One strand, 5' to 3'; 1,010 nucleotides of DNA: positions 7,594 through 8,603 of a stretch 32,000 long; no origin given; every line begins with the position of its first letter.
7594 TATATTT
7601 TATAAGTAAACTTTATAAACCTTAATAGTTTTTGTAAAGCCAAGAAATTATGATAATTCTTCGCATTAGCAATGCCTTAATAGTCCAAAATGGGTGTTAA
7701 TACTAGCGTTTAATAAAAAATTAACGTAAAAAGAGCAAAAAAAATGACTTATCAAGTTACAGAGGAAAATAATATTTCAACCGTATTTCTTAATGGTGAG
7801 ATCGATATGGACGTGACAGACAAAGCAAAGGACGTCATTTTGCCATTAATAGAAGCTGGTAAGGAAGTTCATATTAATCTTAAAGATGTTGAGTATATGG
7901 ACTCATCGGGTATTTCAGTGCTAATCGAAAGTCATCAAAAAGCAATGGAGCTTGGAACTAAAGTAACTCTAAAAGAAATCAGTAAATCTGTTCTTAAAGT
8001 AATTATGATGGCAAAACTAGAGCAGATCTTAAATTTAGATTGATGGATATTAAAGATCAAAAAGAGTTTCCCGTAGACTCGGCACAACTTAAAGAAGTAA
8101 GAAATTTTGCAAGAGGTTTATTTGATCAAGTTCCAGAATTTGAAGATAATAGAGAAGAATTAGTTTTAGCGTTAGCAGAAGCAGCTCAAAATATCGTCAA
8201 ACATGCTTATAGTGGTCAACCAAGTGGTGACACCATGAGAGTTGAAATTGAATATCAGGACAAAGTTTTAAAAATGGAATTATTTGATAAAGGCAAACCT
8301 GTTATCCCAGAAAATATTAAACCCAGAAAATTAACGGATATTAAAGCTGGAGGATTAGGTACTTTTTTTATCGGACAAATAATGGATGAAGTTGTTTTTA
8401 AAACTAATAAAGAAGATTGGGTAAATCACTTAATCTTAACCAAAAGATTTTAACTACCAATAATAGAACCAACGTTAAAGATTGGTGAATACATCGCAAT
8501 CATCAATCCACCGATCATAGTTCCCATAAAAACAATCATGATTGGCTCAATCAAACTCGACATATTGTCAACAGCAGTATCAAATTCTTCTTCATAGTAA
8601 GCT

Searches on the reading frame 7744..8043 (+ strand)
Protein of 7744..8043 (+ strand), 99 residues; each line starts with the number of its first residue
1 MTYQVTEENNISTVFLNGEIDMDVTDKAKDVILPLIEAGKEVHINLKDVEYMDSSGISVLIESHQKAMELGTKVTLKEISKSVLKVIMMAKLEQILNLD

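Call 3: search_protein_families(library=pfam, proteins=[window:7744-8043:+], max_evalue=0.01)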
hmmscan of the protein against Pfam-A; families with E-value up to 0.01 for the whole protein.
window:7744-8043:+ (99 aa): 2 families
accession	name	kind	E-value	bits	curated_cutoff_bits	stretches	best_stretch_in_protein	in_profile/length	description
PF01740.26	STAS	-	3.2e-15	56.2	22.6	1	4-97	3-98/106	STAS domain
PF13466.11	STAS_2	-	2.4e-11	44.1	29.2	1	16-88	3-75/80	STAS domain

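Call 4: search_protein_families(library=ncbifam, proteins=[window:7744-8043:+], max_evalue=0.01)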
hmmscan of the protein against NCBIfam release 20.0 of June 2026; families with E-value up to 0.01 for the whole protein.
window:7744-8043:+ (99 aa): 5 families
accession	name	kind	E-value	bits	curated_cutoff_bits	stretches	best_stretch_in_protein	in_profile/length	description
TIGR00377.1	ant_ant_sig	superfamily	2.4e-19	69.2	53.45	1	1-97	3-101/108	anti-sigma factor antagonist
TIGR02886.1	spore_II_AA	equivalog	5e-11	42.5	114.75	1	9-97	7-97/106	anti-sigma F factor antagonist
NF047705.1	slr1659_superfam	superfamily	2.6e-06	27.7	100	1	2-61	7-70/111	slr1659 superfamily regulator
NF033618.0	mlaB_1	equivalog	1e-05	25.9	90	1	10-96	8-92/94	lipid asymmetry maintenance protein MlaB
NF008660.1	PRK11660.1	equivalog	0.0041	15.5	614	1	8-95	462-548/572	C4-dicarboxylic acid transporter DauA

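Call 61: search_solved_structures(query=window:7744-8040:+, max_evalue=0.01, show_alignments=3)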
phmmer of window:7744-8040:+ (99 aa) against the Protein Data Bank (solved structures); distinct sequences matched with E-value up to 0.01: 6.
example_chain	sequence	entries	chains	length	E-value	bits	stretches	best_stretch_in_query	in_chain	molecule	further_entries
6m36_B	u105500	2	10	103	5.3e-10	42.8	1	8-98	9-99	Anti-sigma-B factor antagonist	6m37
1auz_A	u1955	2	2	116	1.7e-06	31.7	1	10-97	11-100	SPOIIAA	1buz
1th8_B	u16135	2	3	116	2.3e-05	28.1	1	9-97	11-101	Anti-sigma F factor antagonist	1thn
1tid_B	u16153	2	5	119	6.6e-05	26.6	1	9-97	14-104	Anti-sigma F factor antagonist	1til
4hyl_A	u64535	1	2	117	0.0001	26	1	4-70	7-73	Stage II sporulation protein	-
1sbo_A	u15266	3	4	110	0.00018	25.2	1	4-97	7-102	Putative anti-sigma factor antagonist TM1442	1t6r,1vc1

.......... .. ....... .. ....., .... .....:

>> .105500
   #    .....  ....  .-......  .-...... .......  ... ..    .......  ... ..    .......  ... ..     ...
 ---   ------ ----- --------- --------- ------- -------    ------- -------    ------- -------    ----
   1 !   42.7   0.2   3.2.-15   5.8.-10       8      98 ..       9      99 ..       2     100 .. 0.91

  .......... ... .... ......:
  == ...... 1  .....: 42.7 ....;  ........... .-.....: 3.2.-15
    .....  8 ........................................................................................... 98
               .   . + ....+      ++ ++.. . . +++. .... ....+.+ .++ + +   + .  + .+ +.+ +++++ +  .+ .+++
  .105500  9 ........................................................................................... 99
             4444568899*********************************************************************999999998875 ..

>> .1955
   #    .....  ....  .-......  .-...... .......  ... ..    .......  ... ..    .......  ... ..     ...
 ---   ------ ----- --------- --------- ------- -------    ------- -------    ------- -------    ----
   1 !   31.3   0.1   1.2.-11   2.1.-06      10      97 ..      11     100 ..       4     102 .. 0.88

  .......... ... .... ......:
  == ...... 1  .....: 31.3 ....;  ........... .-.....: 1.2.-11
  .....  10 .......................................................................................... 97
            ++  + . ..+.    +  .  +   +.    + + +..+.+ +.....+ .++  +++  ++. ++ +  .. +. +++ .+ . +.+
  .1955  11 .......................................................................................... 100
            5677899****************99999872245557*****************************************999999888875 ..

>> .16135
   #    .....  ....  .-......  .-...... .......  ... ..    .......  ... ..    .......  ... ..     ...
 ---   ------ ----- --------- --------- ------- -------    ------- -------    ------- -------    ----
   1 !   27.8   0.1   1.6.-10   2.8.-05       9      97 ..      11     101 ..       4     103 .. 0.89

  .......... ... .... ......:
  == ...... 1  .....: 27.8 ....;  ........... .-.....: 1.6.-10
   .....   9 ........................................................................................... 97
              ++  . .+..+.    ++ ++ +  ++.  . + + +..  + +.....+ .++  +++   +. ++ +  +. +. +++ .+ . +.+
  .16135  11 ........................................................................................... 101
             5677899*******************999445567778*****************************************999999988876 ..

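Call 80: find_encoding_contigs(protein=window:7744-8043:+, flank=7000, max_places=10)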
Protein window:7744-8043:+ (99 aa): 24 contigs read that carry it; 10 places shown.
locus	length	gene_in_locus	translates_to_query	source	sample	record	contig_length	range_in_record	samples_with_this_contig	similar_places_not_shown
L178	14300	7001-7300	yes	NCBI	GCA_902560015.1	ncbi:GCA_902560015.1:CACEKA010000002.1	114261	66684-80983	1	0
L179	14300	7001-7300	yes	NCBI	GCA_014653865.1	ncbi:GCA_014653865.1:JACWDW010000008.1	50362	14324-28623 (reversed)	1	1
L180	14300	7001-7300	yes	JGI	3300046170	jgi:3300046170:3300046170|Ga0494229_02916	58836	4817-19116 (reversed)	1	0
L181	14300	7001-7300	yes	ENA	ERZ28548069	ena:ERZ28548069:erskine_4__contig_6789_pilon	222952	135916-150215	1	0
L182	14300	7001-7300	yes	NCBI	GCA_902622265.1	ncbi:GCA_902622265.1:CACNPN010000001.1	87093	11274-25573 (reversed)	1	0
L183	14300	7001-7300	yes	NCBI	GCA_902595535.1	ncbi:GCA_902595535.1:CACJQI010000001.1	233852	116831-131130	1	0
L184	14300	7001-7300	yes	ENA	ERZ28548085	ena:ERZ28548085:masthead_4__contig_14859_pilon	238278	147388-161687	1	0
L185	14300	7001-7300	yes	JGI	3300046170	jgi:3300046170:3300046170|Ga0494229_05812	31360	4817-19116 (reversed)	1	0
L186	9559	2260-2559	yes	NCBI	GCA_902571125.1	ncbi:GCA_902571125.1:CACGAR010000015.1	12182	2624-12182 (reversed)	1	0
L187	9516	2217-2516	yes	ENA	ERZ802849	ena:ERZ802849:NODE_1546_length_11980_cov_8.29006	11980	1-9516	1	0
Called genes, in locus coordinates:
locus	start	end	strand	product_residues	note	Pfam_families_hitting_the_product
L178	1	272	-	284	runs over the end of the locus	PF11924:IAT_beta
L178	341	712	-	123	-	PF01641:SelR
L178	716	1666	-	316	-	PF00389:2-Hacid_dh, PF02826:2-Hacid_dh_C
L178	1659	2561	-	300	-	PF00892:EamA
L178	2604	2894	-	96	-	-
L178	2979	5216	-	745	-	PF00909:Ammonium_transp, PF07228:SpoIIE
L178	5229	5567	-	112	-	-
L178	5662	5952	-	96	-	-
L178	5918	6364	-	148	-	PF07963:N_methyl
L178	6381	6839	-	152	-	PF07963:N_methyl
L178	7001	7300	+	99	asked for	PF01740:STAS, PF13466:STAS_2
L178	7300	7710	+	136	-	PF13581:HATPase_c_2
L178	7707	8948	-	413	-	PF28597:T2SSF_N (weak), PF00482:T2SSF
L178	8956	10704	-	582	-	PF05157:MshEN, PF00437:T2SSE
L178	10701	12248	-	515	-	PF03958:Secretin_N (weak), PF00263:Secretin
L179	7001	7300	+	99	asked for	PF01740:STAS, PF13466:STAS_2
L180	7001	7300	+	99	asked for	PF01740:STAS, PF13466:STAS_2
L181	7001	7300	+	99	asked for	PF01740:STAS, PF13466:STAS_2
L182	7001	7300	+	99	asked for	PF01740:STAS, PF13466:STAS_2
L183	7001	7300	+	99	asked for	PF01740:STAS, PF13466:STAS_2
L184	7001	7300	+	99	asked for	PF01740:STAS, PF13466:STAS_2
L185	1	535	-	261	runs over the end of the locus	PF00850:Hist_deacetyl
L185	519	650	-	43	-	-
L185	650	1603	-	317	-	PF00389:2-Hacid_dh, PF02826:2-Hacid_dh_C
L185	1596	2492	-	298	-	PF00892:EamA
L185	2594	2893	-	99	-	-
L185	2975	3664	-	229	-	PF07228:SpoIIE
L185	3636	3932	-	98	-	-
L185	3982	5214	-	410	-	PF00909:Ammonium_transp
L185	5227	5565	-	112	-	-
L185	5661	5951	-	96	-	-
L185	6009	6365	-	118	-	PF07963:N_methyl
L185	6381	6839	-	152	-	PF07963:N_methyl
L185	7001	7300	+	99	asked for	PF01740:STAS, PF13466:STAS_2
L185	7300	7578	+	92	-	PF13581:HATPase_c_2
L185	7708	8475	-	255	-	PF00482:T2SSF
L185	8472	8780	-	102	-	PF00482:T2SSF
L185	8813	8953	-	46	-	PF28597:T2SSF_N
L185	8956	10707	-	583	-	PF05157:MshEN, PF00437:T2SSE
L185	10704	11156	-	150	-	PF00263:Secretin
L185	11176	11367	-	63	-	-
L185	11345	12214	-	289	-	PF03958:Secretin_N (weak)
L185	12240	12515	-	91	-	-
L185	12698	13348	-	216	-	-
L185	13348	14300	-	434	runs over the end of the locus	PF11104:PilM_2 (weak), PF05137:PilN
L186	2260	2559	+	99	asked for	PF01740:STAS, PF13466:STAS_2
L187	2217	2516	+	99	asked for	PF01740:STAS, PF13466:STAS_2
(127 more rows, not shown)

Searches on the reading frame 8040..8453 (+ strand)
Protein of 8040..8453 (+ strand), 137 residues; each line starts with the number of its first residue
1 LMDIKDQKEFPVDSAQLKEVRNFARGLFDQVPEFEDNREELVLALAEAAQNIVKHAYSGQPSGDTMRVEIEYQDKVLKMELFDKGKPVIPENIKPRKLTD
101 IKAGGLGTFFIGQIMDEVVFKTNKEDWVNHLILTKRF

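Call 3: search_protein_families(library=pfam, proteins=[window:8040-8453:+], max_evalue=0.01)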
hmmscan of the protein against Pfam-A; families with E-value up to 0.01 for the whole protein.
window:8040-8453:+ (137 aa): 2 families
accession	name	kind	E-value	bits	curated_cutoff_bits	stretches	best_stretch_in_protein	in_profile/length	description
PF13581.12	HATPase_c_2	-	1.1e-21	77.5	27.4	1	10-134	1-126/127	Histidine kinase-like ATPase domain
PF02518.31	HATPase_c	-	0.0032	18.3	26.4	1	38-94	3-55/111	Histidine kinase-, DNA gyrase B-, and HSP90-like ATPase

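Call 4: search_protein_families(library=ncbifam, proteins=[window:8040-8453:+], max_evalue=0.01)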
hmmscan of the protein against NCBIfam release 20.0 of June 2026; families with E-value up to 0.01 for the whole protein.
window:8040-8453:+ (137 aa): 4 families
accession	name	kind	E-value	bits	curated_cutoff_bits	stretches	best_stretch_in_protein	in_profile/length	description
NF003144.0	PRK04069.1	equivalog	4.8e-13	48.8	145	1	13-124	15-133/161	anti-sigma B factor RsbW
TIGR01924.1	rsbW_low_gc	equivalog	2.3e-10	40.1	155.05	1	20-124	22-133/159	anti-sigma B factor RsbW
TIGR01925.2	spIIAB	equivalog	1.2e-06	28.5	135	1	30-125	27-125/137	anti-sigma F factor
NF041045.1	RsbA_anti_sig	subfamily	4.8e-06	26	210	1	11-124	185-292/303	anti-sigma factor RsbA family regulatory protein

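Call 62: search_solved_structures(query=window:8040-8450:+, max_evalue=0.01, show_alignments=2)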
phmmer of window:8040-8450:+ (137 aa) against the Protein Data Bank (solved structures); distinct sequences matched with E-value up to 0.01: 5.
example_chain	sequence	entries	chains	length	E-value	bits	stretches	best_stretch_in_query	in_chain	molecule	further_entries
1l0o_A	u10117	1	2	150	0.00014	25.2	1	29-125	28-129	Anti-sigma F factor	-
1tid_A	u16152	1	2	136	0.00022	24.6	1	29-122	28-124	Anti-sigma F factor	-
1til_A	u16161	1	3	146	0.00022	24.6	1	29-123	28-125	Anti-sigma F factor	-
1th8_A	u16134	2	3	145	0.00026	24.4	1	29-122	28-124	Anti-sigma F factor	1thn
6m36_A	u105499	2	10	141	0.00046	23.6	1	21-121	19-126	Serine-protein kinase RsbW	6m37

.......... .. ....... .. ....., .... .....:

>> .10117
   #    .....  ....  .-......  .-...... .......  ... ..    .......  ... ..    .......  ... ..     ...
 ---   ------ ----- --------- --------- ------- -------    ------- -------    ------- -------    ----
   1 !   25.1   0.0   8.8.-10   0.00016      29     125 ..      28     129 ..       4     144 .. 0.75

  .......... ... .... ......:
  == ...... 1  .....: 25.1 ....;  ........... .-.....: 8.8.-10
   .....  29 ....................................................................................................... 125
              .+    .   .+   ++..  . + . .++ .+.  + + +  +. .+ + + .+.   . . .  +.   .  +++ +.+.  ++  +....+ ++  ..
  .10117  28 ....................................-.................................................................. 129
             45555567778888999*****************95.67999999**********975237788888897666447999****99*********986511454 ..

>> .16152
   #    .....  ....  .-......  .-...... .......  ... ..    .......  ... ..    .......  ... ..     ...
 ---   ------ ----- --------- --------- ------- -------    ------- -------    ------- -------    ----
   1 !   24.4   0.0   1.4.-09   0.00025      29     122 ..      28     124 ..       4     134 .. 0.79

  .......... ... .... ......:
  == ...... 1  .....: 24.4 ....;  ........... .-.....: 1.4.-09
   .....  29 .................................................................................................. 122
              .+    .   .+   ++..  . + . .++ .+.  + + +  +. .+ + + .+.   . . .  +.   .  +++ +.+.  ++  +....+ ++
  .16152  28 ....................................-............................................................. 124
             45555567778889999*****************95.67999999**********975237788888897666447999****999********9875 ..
